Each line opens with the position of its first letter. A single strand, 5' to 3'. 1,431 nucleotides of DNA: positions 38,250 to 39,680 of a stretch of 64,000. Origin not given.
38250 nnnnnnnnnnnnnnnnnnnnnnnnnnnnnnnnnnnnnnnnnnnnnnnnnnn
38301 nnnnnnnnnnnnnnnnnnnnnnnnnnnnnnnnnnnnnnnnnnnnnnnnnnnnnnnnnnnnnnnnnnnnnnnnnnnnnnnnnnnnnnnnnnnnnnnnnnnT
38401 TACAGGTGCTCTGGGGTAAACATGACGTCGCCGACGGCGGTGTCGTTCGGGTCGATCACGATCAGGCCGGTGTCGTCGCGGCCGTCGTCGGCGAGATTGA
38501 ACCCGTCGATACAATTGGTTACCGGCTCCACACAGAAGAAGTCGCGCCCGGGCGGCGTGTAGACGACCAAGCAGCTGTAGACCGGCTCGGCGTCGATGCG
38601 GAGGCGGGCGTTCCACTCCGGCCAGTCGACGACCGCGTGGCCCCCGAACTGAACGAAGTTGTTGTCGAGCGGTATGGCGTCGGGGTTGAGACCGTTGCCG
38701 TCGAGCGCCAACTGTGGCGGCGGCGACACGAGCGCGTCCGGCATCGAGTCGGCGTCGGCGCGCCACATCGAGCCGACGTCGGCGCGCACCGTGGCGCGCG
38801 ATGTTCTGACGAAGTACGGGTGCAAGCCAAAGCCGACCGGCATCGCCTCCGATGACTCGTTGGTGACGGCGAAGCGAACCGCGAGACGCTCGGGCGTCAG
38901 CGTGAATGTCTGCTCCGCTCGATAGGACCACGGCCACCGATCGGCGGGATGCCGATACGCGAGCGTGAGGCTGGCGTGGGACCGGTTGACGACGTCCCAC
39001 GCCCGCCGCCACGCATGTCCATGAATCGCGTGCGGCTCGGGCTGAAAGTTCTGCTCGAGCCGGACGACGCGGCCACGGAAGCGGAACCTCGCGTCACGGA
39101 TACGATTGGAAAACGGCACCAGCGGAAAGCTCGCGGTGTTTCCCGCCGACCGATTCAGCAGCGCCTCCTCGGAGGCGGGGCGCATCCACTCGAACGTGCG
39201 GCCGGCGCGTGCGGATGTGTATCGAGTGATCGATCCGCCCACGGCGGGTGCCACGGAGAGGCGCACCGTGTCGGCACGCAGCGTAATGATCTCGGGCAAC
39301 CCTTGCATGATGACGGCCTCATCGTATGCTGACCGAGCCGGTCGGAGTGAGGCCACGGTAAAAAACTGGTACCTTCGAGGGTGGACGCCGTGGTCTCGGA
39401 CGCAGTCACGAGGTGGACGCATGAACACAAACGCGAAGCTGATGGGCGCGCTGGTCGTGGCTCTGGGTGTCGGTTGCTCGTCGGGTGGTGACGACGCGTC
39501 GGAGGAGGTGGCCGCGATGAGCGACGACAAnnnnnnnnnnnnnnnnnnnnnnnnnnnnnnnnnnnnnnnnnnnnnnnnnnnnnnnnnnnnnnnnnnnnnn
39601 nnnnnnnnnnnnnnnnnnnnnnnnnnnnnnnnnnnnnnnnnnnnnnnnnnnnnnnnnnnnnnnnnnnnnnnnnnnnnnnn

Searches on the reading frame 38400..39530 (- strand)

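Call 33: search_protein_families(library=pfam, proteins=[window:38400-39530:-], max_evalue=0.001)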
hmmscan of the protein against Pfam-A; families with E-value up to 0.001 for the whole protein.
window:38400-39530:- (376 aa): 1 family
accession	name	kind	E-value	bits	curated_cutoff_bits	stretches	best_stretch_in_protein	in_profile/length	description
PF01263.26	Aldose_epim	-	4.9e-39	134.9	27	1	81-345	2-278/299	Aldose 1-epimerase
